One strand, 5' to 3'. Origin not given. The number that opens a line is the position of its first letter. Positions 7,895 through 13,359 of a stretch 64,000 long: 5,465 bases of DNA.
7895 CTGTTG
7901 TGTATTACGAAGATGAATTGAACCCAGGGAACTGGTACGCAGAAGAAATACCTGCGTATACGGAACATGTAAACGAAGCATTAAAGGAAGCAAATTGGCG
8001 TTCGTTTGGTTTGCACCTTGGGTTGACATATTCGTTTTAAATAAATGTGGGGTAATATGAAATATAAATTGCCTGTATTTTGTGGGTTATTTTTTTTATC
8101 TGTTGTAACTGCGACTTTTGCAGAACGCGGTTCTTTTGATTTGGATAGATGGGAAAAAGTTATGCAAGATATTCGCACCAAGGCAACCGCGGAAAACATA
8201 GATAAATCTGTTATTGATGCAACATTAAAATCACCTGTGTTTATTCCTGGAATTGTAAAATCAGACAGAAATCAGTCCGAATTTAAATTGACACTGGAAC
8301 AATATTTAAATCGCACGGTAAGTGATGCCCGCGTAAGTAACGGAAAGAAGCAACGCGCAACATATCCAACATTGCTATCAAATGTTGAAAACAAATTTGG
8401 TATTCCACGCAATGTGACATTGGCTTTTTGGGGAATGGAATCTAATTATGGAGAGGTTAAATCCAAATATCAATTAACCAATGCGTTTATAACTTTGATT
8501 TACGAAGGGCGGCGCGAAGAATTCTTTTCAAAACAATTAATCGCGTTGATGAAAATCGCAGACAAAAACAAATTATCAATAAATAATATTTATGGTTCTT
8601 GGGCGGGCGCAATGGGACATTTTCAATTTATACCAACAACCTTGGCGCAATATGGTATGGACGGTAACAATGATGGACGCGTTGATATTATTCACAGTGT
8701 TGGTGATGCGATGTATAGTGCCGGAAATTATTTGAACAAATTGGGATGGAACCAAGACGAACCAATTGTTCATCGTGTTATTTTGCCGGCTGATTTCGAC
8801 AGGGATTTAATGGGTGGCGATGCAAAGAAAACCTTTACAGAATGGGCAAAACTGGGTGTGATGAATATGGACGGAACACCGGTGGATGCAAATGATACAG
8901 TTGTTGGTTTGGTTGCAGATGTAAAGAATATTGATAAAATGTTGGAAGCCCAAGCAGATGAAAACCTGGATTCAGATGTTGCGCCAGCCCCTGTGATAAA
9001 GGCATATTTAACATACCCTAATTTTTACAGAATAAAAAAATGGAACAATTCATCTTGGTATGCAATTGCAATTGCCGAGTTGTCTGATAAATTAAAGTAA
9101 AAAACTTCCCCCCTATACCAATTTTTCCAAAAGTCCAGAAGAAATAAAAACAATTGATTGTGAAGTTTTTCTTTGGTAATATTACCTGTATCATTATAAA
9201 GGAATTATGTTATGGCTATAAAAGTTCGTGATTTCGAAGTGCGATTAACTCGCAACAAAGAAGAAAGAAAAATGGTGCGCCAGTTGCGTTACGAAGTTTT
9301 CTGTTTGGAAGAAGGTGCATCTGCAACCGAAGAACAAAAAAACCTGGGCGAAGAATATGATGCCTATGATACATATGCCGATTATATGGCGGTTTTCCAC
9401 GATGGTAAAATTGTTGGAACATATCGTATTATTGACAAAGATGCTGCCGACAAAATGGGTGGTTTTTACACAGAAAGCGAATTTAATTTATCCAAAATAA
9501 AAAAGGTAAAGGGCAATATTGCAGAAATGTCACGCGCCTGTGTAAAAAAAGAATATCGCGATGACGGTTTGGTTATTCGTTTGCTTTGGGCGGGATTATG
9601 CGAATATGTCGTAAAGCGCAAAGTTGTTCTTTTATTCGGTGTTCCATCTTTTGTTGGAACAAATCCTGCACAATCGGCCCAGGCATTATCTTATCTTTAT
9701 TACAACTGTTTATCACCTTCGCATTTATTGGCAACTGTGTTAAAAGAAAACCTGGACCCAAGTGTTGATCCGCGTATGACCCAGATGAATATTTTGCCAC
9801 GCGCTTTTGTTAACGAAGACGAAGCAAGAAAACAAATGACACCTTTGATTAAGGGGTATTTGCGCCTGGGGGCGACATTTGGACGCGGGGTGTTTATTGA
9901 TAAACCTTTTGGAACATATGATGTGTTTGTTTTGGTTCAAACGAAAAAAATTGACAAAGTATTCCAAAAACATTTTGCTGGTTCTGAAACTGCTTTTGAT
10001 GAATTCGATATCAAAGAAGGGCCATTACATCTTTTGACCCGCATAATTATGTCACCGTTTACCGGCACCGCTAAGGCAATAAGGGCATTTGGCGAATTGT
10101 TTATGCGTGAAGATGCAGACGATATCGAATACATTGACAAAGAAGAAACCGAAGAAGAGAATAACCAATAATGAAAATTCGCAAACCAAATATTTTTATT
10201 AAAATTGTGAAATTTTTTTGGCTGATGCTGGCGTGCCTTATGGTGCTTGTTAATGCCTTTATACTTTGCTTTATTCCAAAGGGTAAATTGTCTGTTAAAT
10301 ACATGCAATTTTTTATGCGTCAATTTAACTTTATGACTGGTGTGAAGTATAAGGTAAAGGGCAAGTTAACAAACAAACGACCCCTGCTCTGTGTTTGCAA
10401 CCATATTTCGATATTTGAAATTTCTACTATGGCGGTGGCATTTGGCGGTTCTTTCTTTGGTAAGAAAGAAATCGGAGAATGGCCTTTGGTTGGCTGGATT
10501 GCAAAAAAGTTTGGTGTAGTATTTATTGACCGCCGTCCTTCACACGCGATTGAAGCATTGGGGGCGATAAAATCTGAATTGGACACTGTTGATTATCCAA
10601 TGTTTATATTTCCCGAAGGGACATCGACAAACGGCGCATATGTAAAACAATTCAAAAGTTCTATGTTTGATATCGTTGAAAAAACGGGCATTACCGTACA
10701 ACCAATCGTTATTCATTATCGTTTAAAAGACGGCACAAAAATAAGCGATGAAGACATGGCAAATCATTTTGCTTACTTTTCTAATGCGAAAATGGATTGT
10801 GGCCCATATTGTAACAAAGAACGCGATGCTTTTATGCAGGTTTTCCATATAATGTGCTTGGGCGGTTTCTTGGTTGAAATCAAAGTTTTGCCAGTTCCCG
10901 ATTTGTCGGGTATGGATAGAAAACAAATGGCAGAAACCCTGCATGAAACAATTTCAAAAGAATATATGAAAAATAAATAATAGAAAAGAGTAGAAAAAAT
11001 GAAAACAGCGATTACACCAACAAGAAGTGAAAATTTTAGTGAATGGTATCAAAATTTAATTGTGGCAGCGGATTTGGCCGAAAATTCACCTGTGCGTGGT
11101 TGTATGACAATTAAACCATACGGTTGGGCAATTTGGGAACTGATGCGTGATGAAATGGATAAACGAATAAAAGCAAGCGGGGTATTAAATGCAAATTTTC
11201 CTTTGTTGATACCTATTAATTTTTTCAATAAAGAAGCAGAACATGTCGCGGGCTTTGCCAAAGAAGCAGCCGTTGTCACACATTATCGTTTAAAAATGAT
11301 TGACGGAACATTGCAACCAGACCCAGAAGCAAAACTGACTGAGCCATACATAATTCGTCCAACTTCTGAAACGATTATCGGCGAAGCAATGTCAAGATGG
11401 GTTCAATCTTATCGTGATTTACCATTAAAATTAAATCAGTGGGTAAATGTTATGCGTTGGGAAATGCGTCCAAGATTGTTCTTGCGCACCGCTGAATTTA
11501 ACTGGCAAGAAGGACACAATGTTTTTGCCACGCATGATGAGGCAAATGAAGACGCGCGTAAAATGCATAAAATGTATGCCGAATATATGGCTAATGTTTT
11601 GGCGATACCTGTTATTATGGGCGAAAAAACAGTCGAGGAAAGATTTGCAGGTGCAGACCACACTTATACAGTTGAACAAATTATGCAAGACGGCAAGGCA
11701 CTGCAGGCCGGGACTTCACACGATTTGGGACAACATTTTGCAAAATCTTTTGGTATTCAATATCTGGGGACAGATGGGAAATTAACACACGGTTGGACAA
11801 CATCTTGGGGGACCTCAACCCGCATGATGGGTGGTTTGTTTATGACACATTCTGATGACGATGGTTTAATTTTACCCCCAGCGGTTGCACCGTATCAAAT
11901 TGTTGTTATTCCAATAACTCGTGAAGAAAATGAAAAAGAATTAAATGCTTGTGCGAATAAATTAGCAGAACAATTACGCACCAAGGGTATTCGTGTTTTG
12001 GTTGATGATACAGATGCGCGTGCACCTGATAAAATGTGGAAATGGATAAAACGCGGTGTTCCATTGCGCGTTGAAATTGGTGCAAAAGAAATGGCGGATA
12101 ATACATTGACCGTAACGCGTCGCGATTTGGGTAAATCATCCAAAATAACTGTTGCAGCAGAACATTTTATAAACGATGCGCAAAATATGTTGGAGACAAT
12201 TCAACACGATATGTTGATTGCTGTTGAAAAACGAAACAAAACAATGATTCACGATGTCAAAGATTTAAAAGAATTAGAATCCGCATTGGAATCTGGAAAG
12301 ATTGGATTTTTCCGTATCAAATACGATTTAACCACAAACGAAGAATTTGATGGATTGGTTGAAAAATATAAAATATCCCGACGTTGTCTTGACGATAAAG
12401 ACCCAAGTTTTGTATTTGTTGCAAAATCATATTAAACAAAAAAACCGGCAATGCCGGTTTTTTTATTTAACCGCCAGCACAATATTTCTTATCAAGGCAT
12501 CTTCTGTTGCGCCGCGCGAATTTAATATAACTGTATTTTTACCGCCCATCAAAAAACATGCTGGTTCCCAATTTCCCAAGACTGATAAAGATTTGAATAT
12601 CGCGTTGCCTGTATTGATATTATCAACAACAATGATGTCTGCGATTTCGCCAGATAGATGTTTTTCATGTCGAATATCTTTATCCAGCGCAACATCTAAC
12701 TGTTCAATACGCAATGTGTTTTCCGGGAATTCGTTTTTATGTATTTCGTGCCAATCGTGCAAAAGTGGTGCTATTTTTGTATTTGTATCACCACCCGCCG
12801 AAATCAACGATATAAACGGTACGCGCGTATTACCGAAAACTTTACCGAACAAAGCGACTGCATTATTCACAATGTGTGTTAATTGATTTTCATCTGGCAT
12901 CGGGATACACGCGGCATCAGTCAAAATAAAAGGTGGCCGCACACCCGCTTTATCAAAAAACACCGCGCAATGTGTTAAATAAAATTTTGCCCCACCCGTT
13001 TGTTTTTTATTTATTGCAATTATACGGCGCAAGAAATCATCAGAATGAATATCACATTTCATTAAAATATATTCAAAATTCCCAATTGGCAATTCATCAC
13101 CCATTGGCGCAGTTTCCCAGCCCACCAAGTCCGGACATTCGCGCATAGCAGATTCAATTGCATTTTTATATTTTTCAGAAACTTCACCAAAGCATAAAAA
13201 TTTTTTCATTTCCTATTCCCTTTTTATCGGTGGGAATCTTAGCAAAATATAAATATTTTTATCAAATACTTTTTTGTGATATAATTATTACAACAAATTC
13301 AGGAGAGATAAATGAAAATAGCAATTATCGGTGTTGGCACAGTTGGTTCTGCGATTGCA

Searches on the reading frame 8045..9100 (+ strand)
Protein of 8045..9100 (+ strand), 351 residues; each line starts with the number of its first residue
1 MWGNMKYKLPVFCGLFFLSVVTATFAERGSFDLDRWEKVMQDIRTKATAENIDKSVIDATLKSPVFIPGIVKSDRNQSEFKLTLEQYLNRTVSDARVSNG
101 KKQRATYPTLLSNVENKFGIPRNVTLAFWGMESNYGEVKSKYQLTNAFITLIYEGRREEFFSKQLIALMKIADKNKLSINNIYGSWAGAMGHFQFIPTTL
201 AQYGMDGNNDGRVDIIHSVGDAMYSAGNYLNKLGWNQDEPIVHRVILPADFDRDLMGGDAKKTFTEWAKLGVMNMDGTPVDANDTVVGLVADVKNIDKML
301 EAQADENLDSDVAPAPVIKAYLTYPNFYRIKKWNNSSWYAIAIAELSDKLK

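Call 9: search_protein_families(library=pfam, proteins=[window:8045-9100:+], max_evalue=0.00001)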
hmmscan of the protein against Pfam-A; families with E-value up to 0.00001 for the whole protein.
window:8045-9100:+ (351 aa): 1 family
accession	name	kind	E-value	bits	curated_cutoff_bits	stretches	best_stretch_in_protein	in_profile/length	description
PF13406.11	SLT_2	-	7.2e-86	288.4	24.3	1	37-348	3-292/292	Transglycosylase SLT domain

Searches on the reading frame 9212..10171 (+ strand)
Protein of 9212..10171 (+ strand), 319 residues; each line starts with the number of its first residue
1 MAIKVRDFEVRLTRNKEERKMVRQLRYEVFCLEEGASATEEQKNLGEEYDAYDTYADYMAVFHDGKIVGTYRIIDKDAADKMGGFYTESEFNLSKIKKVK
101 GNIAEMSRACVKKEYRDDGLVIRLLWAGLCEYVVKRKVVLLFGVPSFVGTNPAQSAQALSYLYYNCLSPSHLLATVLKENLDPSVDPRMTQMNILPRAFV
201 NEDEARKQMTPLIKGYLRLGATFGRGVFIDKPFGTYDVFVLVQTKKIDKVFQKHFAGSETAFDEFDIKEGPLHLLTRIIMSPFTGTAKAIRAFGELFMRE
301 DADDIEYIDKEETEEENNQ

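Call 9: search_protein_families(library=pfam, proteins=[window:9212-10171:+], max_evalue=0.00001)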
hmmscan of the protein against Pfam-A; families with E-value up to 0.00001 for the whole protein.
window:9212-10171:+ (319 aa): 1 family
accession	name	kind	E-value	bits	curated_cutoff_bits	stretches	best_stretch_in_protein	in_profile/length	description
PF13444.12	Acetyltransf_5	-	1.2e-26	93.8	22.4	1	25-126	1-101/102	Acetyltransferase (GNAT) domain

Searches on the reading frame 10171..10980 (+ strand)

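Call 9: search_protein_families(library=pfam, proteins=[window:10171-10980:+], max_evalue=0.00001)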
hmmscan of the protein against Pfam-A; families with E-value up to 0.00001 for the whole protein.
window:10171-10980:+ (269 aa): 1 family
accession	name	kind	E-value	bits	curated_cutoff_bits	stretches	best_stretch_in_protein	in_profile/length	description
PF01553.26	Acyltransferase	-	9.1e-23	81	23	1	62-181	6-131/132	Acyltransferase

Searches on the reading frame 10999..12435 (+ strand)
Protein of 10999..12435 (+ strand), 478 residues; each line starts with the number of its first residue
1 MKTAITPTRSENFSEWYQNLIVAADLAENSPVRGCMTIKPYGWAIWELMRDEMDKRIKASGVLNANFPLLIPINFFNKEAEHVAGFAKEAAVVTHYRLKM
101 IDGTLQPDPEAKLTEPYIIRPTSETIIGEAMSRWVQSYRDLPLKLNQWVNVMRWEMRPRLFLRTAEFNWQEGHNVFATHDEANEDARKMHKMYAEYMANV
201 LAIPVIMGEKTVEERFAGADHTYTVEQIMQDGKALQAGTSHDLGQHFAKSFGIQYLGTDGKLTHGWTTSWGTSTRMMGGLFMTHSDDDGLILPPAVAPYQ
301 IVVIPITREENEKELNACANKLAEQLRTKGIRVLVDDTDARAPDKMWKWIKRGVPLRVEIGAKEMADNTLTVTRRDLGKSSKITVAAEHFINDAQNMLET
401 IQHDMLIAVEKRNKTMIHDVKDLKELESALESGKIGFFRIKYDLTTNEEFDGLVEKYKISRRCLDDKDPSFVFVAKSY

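Call 9: search_protein_families(library=pfam, proteins=[window:10999-12435:+], max_evalue=0.00001)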
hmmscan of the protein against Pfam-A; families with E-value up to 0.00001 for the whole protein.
window:10999-12435:+ (478 aa): 2 families
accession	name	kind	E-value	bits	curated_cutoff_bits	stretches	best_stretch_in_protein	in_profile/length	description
PF03129.25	HGTP_anticodon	-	8.3e-19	68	21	1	300-391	1-88/94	Anticodon binding domain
PF00587.30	tRNA-synt_2b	-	1.5e-15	58.1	29.3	1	114-278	8-173/179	tRNA synthetase class II core domain (G, H, P, S and T)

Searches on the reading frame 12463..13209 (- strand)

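Call 36: search_protein_families(library=pfam, proteins=[window:12463-13209:-], max_evalue=0.01)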
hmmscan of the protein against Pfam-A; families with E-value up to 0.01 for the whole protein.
window:12463-13209:- (248 aa): 1 family
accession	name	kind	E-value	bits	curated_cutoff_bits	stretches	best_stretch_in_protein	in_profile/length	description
PF01515.24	PTA_PTB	-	1.9e-13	51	24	1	58-247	130-319/319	Phosphate acetyl/butaryl transferase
